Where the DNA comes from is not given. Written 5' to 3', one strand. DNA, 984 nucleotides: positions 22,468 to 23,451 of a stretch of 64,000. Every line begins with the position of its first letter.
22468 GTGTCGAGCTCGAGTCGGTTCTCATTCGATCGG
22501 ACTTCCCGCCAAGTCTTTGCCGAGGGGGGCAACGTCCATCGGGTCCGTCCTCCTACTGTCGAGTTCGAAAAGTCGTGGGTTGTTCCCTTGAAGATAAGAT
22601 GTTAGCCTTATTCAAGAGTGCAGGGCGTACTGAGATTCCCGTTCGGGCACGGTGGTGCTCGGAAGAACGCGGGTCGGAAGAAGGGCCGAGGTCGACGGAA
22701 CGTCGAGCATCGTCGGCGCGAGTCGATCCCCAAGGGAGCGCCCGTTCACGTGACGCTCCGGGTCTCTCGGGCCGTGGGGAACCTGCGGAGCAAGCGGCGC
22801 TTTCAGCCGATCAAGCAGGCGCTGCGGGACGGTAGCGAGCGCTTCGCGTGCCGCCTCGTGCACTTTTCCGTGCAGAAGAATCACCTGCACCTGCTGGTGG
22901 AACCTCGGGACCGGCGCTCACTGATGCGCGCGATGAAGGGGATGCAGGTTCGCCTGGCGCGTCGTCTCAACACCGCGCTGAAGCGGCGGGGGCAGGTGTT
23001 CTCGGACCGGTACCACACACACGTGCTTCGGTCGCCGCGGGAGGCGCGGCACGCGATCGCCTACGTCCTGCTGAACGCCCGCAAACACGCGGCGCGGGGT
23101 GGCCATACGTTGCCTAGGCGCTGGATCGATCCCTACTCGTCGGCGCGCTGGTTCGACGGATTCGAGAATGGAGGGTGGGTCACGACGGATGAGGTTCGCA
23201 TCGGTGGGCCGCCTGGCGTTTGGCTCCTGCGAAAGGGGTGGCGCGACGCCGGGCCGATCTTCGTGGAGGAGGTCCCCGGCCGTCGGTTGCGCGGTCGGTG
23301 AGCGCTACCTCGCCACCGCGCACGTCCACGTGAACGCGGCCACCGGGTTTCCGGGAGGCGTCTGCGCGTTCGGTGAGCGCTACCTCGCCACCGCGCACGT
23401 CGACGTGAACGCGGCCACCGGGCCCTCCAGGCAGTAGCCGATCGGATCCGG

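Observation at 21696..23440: RAYT (REP-associated tyrosine transposase) gene bracketed by tandem repeats: 2 x 232 bp upstream and 2 x 52 bp palindromic units downstream that span two stop codons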

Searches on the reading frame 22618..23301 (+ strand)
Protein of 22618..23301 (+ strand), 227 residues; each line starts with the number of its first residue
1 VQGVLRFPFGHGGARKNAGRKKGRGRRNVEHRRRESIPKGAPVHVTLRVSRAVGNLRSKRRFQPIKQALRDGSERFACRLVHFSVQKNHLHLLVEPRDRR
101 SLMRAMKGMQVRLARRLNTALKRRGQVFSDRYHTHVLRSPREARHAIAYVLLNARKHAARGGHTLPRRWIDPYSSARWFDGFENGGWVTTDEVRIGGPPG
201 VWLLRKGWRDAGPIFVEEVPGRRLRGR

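Call 3: search_protein_families(library=pfam, proteins=[window:22618-23301:+], max_evalue=0.1)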
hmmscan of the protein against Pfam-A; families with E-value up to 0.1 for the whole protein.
window:22618-23301:+ (227 aa): 1 family
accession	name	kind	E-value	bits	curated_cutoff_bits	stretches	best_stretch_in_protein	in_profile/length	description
PF01797.21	Y1_Tnp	-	1e-07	32.6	23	1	63-134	26-103/121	Transposase IS200 like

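Call 12: find_homologous_proteins(query=window:22618-23301:+)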
Query window:22618-23301:+ (227 aa): 1012 proteins with E <= 0.001 among 1525 candidates; the best 120 are listed.
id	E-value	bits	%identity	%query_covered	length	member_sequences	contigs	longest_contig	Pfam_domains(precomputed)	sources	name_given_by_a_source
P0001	9.3e-134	462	92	100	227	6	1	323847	PF01797.22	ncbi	ncbi:MAG: transposase [Deltaproteobacteria bacterium]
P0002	8.9e-130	449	88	100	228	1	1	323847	PF01797.22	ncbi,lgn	ncbi:MAG: transposase [Deltaproteobacteria bacterium]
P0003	4.3e-108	379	90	81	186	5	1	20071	PF01797.22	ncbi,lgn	ncbi:MAG: transposase [Deltaproteobacteria bacterium]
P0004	7.3e-106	371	89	82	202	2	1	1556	PF01797.22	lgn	-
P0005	4.4e-105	369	89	81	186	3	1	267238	PF01797.22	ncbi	ncbi:MAG: transposase [Deltaproteobacteria bacterium]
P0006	9.2e-83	296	65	97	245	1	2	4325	PF01797.22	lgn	-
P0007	1.5e-76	275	70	79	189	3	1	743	PF01797.22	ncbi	-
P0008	2.1e-74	268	69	79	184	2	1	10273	PF01797.22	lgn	-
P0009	2.9e-74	268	66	81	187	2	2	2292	PF01797.22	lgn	-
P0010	6.2e-59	218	51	96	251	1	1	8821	-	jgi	jgi:hypothetical protein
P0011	1.9e-56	209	55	95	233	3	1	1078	PF01797.22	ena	-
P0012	3.9e-56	208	50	93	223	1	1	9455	PF01797.22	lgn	-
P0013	1.4e-54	203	47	86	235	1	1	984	PF01797.22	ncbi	-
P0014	7.6e-54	201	48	96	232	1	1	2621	-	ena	-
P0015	9.7e-54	201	50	94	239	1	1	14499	PF01797.22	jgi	jgi:REP element-mobilizing transposase RayT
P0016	1.1e-53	200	49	79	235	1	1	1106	PF01797.22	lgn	-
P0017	2.8e-53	199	50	97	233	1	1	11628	PF01797.22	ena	-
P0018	4.6e-53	198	51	94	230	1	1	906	PF01797.22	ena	-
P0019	5.7e-53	198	49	88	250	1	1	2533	PF01797.22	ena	-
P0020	9.8e-53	197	48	96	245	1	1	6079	PF01797.22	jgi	jgi:REP element-mobilizing transposase RayT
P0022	1.6e-52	197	50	94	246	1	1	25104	PF01797.22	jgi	jgi:hypothetical protein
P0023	3.0e-52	196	49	92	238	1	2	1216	PF01797.22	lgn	-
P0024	3.4e-52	196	50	93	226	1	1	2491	PF01797.22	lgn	-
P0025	3.8e-52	195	49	93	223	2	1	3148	PF01797.22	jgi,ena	-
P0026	4.0e-52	195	49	93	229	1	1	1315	PF01797.22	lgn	-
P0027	4.7e-52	195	50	86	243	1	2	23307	PF01797.22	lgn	-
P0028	1.5e-51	193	48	94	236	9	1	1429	PF01797.22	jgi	-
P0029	1.6e-51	193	47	96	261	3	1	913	PF01797.22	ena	-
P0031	3.2e-51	192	48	93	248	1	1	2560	PF01797.22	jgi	jgi:REP element-mobilizing transposase RayT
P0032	4.0e-51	192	48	95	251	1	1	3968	PF01797.22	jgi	jgi:REP element-mobilizing transposase RayT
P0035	4.5e-51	192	48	96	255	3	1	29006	PF01797.22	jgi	jgi:REP element-mobilizing transposase RayT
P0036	5.2e-51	192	48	96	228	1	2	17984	PF01797.22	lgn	-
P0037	5.9e-51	192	49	93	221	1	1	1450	PF01797.22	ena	-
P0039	8.5e-51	191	49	94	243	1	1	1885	PF01797.22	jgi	jgi:REP element-mobilizing transposase RayT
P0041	9.6e-51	191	51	94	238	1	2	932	PF01797.22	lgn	-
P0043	1.3e-50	190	47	96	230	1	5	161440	PF01797.22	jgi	jgi:REP element-mobilizing transposase RayT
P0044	1.3e-50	190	48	93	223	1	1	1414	PF01797.22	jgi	jgi:REP element-mobilizing transposase RayT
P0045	1.5e-50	190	50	94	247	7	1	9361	PF01797.22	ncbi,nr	ncbi:MAG: transposase [Deltaproteobacteria bacterium]|nr:transposase [Deltaproteobacteria bacterium]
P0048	1.6e-50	190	48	93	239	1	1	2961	PF01797.22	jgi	jgi:REP element-mobilizing transposase RayT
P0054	4.7e-50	189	48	96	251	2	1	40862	PF01797.22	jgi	jgi:REP element-mobilizing transposase RayT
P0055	6.5e-50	188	47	93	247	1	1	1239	PF01797.22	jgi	jgi:REP element-mobilizing transposase RayT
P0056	8.0e-50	188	50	93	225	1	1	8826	PF01797.22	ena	-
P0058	1.4e-49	187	50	94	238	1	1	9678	PF01797.22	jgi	jgi:REP element-mobilizing transposase RayT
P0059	2.1e-49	186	50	94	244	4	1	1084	PF01797.22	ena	-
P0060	2.2e-49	186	47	96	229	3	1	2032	PF01797.22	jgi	-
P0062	4.7e-49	185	48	93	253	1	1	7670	PF01797.22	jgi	jgi:REP element-mobilizing transposase RayT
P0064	6.2e-49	185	49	94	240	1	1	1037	PF01797.22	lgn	-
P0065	7.3e-49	185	47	93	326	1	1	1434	PF01797.22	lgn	-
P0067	1.2e-48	184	49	93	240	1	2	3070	PF01797.22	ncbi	-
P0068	1.2e-48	184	48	93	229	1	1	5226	PF01797.22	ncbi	-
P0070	2.3e-48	183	46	98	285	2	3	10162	PF01797.22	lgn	-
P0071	3.0e-48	183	48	95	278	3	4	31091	PF01797.22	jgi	-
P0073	4.4e-48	182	48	93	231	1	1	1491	PF01797.22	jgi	jgi:REP element-mobilizing transposase RayT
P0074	6.8e-48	182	47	96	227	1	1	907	PF01797.22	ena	-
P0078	8.1e-48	181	48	95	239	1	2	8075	PF01797.22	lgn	-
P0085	3.7e-47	179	52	78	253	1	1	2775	PF01797.22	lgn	-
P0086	4.0e-47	179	47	96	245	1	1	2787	PF01797.22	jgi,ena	-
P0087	4.1e-47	179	50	96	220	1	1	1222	PF01797.22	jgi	jgi:REP element-mobilizing transposase RayT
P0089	4.9e-47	179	47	96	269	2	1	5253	PF01797.22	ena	-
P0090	5.0e-47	179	47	92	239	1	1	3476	PF01797.22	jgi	jgi:REP element-mobilizing transposase RayT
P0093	5.8e-47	178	48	93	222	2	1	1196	PF01797.22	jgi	jgi:REP element-mobilizing transposase RayT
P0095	6.4e-47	178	48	93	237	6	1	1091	PF01797.22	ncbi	-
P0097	7.2e-47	178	44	96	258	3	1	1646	PF01797.22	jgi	jgi:REP element-mobilizing transposase RayT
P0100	1.3e-46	177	44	85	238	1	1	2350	PF01797.22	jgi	jgi:REP element-mobilizing transposase RayT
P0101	1.5e-46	177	49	85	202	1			PF01797.22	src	-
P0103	2.1e-46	177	50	88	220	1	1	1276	PF01797.22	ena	-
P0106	2.6e-46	176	55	72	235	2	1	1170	PF01797.22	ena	-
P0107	3.0e-46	176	51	90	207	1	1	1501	PF01797.22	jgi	jgi:putative transposase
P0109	3.9e-46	176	53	80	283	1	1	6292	PF01797.22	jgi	jgi:REP element-mobilizing transposase RayT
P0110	4.1e-46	176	46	95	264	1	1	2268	PF01797.22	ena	-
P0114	4.8e-46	175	46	95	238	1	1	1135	PF01797.22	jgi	jgi:REP element-mobilizing transposase RayT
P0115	5.7e-46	175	49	93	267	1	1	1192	PF01797.22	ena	-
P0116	5.7e-46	175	48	93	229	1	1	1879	PF01797.22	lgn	-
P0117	6.0e-46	175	46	93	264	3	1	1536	PF01797.22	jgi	-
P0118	6.4e-46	175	48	93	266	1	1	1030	PF01797.22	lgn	-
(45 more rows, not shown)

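Call 13: find_encoding_contigs(protein=P0001, flank=10000, max_places=4)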
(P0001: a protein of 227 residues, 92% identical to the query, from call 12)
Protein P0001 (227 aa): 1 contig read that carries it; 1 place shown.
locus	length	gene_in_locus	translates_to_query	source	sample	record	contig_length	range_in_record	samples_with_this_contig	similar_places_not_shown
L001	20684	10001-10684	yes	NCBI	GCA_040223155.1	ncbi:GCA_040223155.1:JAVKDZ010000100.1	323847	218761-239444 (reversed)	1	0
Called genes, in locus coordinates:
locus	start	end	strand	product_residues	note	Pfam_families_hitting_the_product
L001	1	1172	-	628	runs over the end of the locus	PF21138:SMUBP-2_HCS1_1B, PF01695:IstB_IS21 (weak), PF00270:DEAD (faint), PF13086:AAA_11, PF13245:AAA_19, PF13604:AAA_30, PF01443:Viral_helicase1 (faint), PF13087:AAA_12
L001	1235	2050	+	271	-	PF13847:Methyltransf_31 (weak), PF08241:Methyltransf_11, PF13649:Methyltransf_25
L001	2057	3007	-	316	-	PF14238:DUF4340 (weak)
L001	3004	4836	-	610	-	-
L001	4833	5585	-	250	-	PF01061:ABC2_membrane (weak), PF12679:ABC2_membrane_2 (weak), PF12698:ABC2_membrane_3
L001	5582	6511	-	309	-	PF00005:ABC_tran, PF13304:AAA_21 (faint)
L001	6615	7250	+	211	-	PF03803:Scramblase, PF04525:LOR (faint)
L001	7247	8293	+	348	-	PF09861:Lar_N, PF04015:DUF362 (weak)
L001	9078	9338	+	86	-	-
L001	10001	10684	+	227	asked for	PF01797:Y1_Tnp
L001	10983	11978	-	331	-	PF00034:Cytochrom_C (faint), PF03150:CCP_MauG, PF13442:Cytochrome_CBB3 (faint)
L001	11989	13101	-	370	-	PF12625:Arabinose_bd, PF00165:HTH_AraC (faint), PF12833:HTH_18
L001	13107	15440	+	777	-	PF01804:Penicil_amidase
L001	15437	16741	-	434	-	PF01073:3Beta_HSD, PF01370:Epimerase, PF13460:NAD_binding_10, PF16363:GDP_Man_Dehyd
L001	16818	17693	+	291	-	PF00892:EamA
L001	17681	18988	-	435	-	PF02812:ELFV_dehydrog_N (weak), PF00208:ELFV_dehydrog (faint)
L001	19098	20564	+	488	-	-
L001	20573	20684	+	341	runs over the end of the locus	PF00891:Methyltransf_2 (weak), PF13489:Methyltransf_23, PF13847:Methyltransf_31, PF08241:Methyltransf_11, PF08242:Methyltransf_12, PF13649:Methyltransf_25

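Call 14: find_encoding_contigs(protein=P0002, flank=10000, max_places=4)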
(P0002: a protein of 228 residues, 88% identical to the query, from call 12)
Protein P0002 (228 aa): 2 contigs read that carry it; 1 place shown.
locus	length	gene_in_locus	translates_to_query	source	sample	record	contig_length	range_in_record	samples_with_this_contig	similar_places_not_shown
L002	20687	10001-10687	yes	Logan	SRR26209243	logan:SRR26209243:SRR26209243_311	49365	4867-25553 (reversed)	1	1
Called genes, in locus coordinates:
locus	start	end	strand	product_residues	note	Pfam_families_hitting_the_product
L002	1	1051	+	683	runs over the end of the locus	PF10459:Peptidase_S46, PF00089:Trypsin (faint), PF13365:Trypsin_2 (faint)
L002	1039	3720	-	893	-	PF00069:Pkinase, PF01636:APH (faint), PF07714:PK_Tyr_Ser-Thr, PF00069:Pkinase, PF07714:PK_Tyr_Ser-Thr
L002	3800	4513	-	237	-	-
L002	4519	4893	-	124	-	-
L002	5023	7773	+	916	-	PF03219:TLC (faint), PF13646:HEAT_2 (weak)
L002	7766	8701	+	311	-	PF00027:cNMP_binding (weak)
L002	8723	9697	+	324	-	-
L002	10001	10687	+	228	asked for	PF01797:Y1_Tnp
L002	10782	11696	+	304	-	-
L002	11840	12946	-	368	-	PF03109:ABC1 (faint), PF00069:Pkinase, PF07714:PK_Tyr_Ser-Thr, PF17667:Pkinase_fungal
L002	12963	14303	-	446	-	PF13487:HD_5 (weak), PF01966:HD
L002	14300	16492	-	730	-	-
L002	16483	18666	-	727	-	-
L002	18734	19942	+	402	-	PF00753:Lactamase_B, PF12706:Lactamase_B_2 (weak), PF14863:Alkyl_sulf_dimr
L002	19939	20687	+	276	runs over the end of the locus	PF12706:Lactamase_B_2 (weak)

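Call 19: find_encoding_contigs(protein=window:22618-23301:+, flank=10000, max_places=6)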
Protein window:22618-23301:+ (227 aa): no gene with exactly this product is on record in the collection.

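Call 23: find_encoding_contigs(protein=P0003, flank=10000, max_places=6)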
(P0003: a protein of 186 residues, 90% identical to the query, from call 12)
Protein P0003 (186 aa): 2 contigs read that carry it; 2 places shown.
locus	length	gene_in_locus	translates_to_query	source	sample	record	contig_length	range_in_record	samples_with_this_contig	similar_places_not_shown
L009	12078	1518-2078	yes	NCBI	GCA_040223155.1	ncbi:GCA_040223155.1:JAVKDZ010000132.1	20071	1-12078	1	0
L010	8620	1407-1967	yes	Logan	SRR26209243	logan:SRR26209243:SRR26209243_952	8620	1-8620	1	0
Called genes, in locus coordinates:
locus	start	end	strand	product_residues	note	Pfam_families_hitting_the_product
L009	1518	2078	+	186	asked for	PF01797:Y1_Tnp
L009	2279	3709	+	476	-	PF09721:Exosortase_EpsH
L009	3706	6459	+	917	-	PF08487:VIT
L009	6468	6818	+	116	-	PF01627:Hpt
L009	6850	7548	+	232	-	-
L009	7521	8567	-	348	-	PF00762:Ferrochelatase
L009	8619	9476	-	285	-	PF21508:MenC_N (weak), PF13378:MR_MLE_C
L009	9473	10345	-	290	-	PF01040:UbiA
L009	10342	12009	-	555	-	PF02776:TPP_enzyme_N, PF16582:TPP_enzyme_M_2, PF02775:TPP_enzyme_C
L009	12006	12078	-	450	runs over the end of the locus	PF00425:Chorismate_bind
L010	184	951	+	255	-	-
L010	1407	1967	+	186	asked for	PF01797:Y1_Tnp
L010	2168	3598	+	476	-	PF09721:Exosortase_EpsH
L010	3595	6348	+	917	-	PF08487:VIT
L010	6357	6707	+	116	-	PF01627:Hpt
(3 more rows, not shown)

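Call 24: find_encoding_contigs(protein=P0005, flank=10000, max_places=6)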
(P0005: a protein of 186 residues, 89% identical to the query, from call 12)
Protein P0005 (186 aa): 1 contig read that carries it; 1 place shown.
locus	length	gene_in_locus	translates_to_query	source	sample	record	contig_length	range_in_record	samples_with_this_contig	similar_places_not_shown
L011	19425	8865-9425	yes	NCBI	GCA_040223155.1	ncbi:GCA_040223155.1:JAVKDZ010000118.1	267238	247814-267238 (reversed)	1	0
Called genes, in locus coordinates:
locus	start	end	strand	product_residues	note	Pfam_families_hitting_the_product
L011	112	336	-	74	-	-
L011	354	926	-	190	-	-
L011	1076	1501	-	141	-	-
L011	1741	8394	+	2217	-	PF02985:HEAT (faint), PF13646:HEAT_2, PF13513:HEAT_EZ (faint), PF13646:HEAT_2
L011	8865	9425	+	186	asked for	PF01797:Y1_Tnp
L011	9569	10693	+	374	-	PF13646:HEAT_2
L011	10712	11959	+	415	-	PF04389:Peptidase_M28, PF01546:Peptidase_M20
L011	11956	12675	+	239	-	-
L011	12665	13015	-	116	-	PF02152:FolB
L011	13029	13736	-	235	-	PF02146:SIR2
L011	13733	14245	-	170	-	-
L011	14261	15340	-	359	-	PF12038:QTMAN_N, PF00534:Glycos_transf_1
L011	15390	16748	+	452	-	-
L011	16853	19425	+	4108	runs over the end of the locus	PF07728:AAA_5, PF00158:Sigma54_activat (faint), PF17867:AAA_lid_7 (faint), PF07728:AAA_5, PF00092:VWA (faint), PF13519:VWA_2 (faint)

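Call 26: search_protein_families(library=ncbifam, proteins=[window:22618-23301:+], max_evalue=1)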
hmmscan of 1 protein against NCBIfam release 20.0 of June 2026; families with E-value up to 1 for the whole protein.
window:22618-23301:+ (227 aa): 3 families
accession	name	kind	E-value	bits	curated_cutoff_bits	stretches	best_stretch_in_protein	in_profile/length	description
NF047646.1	REP_Tyr_transpos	equivalog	9e-12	45.1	80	1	39-157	8-134/146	REP-associated tyrosine transposase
NF033573.1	transpos_IS200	equivalog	0.00029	21.1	55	1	63-121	32-93/126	IS200/IS605 family transposase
TIGR04260.1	Cyano_gly_rpt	equivalog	0.028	15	31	1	158-212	61-111/118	GrrA/OscA1 family cyclophane-containing rSAM-modified RiPP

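Call 69: predict_structure(alignment_id=A4)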
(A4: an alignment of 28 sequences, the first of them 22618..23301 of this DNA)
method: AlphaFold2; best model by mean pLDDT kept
length: 227 residues; sequences in the alignment: 28
mean_pLDDT: 85.5   pTM: 0.79
mean pLDDT of the five models: 85.5, 85.3, 84.9, 84.0, 84.0
residues with pLDDT >= 90: 163; 70-90: 20; 50-70: 25; < 50: 19
segments of 3 or more residues with pLDDT < 50: 1-14, 225-227
pLDDT, mean of each block of 10 residues (from residue 1): 42 51 54 70 96 93 97 96 96 97 96 96 90 94 97 94 92 93 76 90 97 94 57
secondary structure, 60 per line:
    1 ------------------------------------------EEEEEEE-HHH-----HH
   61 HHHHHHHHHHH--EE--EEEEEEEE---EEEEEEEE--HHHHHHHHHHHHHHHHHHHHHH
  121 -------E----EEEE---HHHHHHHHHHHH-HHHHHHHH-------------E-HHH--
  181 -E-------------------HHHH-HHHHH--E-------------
elements in order: E43-49 H59-71 E78-85 E89-96 H99-120 E133-136 H140-151 H153-160 H202-205 H207-211
